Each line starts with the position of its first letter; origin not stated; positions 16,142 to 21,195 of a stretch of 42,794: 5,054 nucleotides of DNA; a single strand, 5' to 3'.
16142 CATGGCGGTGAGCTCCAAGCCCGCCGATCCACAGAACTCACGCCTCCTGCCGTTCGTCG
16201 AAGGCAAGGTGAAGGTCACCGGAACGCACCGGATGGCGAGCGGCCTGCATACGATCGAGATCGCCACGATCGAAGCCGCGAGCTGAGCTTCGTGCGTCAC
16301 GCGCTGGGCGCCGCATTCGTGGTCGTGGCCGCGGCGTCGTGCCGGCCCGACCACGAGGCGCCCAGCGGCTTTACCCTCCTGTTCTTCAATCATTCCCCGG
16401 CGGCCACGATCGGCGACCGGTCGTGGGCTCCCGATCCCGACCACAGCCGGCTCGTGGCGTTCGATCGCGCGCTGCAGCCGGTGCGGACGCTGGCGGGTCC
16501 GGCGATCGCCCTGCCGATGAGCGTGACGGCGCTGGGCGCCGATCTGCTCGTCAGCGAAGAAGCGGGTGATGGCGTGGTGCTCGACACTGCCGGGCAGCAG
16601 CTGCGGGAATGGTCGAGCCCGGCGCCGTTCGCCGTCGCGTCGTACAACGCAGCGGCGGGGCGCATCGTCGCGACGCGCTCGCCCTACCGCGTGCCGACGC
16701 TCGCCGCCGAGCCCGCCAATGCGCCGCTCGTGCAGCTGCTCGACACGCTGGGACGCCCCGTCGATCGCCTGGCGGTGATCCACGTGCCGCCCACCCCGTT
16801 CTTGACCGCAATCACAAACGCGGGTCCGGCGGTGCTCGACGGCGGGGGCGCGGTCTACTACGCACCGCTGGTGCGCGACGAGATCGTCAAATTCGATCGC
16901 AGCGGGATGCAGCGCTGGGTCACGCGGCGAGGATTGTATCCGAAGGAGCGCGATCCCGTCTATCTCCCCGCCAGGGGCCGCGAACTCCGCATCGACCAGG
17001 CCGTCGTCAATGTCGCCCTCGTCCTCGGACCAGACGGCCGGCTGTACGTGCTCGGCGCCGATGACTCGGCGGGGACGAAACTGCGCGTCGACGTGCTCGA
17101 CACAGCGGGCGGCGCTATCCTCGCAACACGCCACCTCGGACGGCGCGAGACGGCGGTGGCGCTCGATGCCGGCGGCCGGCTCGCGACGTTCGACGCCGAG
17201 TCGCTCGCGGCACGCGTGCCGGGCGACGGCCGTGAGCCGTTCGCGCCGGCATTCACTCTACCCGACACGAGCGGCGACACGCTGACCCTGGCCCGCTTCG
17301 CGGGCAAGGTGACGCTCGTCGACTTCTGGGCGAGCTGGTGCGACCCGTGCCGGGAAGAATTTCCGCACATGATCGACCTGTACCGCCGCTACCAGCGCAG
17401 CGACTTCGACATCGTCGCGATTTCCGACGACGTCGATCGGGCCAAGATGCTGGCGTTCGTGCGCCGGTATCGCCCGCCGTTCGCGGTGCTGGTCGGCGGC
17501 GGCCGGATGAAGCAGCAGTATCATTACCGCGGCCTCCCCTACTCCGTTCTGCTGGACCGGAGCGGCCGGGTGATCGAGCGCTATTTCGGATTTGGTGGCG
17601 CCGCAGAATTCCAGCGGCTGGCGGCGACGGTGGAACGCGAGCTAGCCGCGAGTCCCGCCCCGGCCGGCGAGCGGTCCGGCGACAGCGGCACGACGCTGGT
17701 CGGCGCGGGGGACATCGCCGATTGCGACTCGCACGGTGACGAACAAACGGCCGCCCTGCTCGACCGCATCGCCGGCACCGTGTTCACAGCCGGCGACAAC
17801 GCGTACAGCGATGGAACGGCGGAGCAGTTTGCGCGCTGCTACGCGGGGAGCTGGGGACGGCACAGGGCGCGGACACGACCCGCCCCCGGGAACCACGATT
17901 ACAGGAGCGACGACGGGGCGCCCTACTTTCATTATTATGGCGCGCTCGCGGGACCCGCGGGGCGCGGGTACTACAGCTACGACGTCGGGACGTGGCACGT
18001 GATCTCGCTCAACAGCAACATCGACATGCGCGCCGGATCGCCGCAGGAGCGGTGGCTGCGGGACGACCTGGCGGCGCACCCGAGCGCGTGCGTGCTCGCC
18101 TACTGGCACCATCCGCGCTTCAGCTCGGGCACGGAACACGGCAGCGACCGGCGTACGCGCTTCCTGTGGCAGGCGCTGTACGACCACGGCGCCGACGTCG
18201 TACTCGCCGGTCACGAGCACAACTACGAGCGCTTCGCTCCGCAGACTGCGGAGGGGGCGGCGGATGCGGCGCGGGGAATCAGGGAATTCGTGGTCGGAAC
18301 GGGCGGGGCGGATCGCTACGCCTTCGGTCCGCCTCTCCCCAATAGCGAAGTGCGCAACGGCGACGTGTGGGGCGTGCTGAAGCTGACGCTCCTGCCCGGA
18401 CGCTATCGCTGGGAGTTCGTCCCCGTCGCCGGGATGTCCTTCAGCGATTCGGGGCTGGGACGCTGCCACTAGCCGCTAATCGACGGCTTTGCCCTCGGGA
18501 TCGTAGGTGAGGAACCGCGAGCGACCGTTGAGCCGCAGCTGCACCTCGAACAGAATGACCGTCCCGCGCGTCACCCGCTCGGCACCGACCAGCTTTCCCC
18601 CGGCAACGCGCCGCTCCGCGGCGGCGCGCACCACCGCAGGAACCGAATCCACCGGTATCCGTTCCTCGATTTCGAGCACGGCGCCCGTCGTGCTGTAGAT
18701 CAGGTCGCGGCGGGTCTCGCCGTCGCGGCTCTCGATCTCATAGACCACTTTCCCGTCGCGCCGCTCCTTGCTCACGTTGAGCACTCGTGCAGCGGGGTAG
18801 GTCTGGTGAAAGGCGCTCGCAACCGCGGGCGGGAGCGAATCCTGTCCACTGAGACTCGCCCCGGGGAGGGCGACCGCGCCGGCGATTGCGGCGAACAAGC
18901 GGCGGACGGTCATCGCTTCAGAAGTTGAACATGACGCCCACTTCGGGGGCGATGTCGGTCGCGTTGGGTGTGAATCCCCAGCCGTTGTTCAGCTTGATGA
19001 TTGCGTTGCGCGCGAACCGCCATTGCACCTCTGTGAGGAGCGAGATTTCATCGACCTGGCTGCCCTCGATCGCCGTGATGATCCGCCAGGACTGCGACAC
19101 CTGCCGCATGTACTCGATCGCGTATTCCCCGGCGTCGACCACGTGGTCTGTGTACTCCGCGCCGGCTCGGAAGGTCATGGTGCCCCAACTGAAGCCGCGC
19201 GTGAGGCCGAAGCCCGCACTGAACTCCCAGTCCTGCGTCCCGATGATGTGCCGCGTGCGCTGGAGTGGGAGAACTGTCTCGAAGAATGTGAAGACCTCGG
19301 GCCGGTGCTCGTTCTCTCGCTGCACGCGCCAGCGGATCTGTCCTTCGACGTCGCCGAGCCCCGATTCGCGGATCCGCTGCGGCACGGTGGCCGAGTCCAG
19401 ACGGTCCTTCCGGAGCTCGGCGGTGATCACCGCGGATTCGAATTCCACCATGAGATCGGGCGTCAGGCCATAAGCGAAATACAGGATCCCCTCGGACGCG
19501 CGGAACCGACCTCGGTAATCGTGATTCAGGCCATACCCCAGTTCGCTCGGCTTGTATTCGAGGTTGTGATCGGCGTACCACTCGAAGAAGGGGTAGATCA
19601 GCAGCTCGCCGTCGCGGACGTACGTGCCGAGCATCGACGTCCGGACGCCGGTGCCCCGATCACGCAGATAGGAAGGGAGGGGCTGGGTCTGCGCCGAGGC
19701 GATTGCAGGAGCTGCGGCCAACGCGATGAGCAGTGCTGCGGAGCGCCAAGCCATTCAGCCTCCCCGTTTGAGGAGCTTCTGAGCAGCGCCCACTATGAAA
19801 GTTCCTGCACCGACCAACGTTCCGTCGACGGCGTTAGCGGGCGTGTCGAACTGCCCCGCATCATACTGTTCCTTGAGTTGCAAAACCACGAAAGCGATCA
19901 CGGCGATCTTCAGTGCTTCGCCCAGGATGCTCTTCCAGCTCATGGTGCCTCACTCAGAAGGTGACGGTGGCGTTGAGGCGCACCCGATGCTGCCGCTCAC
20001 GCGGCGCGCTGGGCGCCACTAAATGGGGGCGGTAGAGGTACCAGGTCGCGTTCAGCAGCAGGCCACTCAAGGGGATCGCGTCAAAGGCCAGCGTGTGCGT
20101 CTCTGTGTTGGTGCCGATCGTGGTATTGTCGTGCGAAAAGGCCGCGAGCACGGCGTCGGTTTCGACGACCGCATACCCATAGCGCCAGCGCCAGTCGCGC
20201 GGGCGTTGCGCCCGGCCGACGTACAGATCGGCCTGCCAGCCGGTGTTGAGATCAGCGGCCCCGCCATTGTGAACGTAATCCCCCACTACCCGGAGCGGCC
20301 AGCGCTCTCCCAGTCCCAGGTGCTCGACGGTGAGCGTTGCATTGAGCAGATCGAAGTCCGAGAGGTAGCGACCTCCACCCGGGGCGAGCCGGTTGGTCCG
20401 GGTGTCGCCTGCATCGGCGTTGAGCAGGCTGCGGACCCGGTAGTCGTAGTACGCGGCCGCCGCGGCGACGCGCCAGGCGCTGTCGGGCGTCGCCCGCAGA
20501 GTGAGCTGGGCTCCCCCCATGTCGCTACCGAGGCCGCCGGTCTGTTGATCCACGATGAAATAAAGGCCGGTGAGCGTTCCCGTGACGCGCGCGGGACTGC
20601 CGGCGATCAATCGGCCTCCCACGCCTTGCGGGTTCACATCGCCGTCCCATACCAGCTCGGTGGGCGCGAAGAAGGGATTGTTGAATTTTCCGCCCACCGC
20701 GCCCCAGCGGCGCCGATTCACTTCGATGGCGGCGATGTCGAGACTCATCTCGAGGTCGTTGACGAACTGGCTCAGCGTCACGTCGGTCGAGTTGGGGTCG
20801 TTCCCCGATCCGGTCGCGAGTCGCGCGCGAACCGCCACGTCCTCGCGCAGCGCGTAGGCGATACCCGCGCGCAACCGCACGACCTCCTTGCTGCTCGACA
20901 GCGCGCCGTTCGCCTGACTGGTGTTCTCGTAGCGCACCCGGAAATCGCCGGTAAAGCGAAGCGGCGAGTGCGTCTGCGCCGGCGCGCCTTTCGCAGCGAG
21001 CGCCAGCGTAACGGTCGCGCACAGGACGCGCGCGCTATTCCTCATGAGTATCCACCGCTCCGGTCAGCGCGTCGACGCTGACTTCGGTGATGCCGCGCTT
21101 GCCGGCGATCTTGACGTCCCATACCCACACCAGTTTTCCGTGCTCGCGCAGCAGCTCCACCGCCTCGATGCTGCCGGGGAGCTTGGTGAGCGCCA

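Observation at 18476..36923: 18.4-kb, 14-gene single-strand supercluster joining two RND pumps, a four-module ABC-2 exporter and three outer-membrane barrels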

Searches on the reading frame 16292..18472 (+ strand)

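Call 9: search_protein_families(library=pfam, proteins=[window:16292-18472:+], max_evalue=0.001)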
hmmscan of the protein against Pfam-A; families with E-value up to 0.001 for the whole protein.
window:16292-18472:+ (726 aa): 6 families
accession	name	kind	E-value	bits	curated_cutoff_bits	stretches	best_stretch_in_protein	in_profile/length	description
PF00578.27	AhpC-TSA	-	6.4e-18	65.3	26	1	318-431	5-98/124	AhpC/TSA family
PF08534.16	Redoxin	-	1.3e-16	61.2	26.6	1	318-431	6-132/148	Redoxin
PF13905.12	Thioredoxin_8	-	8.3e-15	55.3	27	1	338-427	1-94/94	Thioredoxin-like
PF00149.33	Metallophos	-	3.7e-09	37.7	21.5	1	481-645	13-191/191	Calcineurin-like phosphoesterase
PF00085.26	Thioredoxin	-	1.2e-05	25.7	23.5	1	339-388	19-65/103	Thioredoxin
PF13098.12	Thioredoxin_2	-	0.00086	20.1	27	0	337-442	4-102/104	Thioredoxin-like domain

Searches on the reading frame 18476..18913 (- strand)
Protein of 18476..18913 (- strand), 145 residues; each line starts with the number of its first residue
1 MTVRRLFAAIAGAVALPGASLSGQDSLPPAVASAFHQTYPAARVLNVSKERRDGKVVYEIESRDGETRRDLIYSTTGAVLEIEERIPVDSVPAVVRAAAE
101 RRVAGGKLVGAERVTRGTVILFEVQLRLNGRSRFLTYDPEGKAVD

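Call 5: search_protein_families(library=pfam, proteins=[window:18476-18913:-], max_evalue=0.01)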
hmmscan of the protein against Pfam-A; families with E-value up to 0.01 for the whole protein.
window:18476-18913:- (145 aa): 2 families
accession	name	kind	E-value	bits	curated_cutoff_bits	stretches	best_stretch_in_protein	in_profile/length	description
PF11396.14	PepSY_like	-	9.5e-06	26.3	28.3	1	25-80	34-82/83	Putative beta-lactamase-inhibitor-like, PepSY-like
PF03413.25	PepSY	-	0.0009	19.9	24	0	33-83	9-60/60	Peptidase propeptide and YPEB domain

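Call 7: search_protein_families(library=ncbifam, proteins=[window:18476-18913:-], max_evalue=0.01)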
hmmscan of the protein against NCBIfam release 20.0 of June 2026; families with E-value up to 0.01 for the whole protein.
window:18476-18913:- (145 aa): 0 families

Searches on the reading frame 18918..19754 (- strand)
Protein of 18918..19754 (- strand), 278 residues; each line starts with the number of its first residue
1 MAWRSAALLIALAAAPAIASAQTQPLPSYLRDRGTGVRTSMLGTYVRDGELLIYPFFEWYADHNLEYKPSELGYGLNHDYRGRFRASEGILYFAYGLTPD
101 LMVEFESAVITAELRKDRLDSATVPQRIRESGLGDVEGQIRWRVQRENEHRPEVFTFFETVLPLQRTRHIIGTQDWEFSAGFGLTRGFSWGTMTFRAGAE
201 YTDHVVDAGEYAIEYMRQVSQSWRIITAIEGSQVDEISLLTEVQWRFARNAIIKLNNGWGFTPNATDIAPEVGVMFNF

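Call 5: search_protein_families(library=pfam, proteins=[window:18918-19754:-], max_evalue=0.01)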
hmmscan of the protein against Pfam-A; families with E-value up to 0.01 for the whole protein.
window:18918-19754:- (278 aa): 0 families

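Call 7: search_protein_families(library=ncbifam, proteins=[window:18918-19754:-], max_evalue=0.01)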
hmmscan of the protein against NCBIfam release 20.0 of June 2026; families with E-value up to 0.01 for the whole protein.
window:18918-19754:- (278 aa): 0 families

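Call 53: search_protein_families(library=pfam, proteins=[window:18918-19754:-], max_evalue=10)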
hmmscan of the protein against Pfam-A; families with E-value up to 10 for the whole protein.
window:18918-19754:- (278 aa): 0 families

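Call 70: search_solved_structures(query=window:18918-19754:-, max_evalue=5)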
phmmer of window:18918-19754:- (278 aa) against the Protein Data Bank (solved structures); distinct sequences matched with E-value up to 5: 0.

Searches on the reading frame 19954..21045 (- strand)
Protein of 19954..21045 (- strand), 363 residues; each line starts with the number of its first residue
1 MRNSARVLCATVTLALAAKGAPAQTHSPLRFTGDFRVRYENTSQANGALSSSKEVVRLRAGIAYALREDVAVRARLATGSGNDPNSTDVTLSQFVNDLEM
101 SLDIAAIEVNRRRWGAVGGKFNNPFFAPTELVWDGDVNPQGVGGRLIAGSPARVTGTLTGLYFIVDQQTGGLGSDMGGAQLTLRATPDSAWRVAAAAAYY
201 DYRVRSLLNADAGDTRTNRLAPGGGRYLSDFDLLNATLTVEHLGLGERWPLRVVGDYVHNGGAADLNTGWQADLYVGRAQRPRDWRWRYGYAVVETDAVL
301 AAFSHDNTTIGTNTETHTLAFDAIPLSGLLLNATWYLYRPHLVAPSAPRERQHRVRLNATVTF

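Call 5: search_protein_families(library=pfam, proteins=[window:19954-21045:-], max_evalue=0.01)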
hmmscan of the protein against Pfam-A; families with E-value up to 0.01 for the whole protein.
window:19954-21045:- (363 aa): 1 family
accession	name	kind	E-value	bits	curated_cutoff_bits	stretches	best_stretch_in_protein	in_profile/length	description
PF16930.11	Porin_5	-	1.4e-22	80.4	22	2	55-203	163-326/535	Putative porin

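Call 7: search_protein_families(library=ncbifam, proteins=[window:19954-21045:-], max_evalue=0.01)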
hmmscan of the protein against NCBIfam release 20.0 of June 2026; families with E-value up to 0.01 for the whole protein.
window:19954-21045:- (363 aa): 0 families
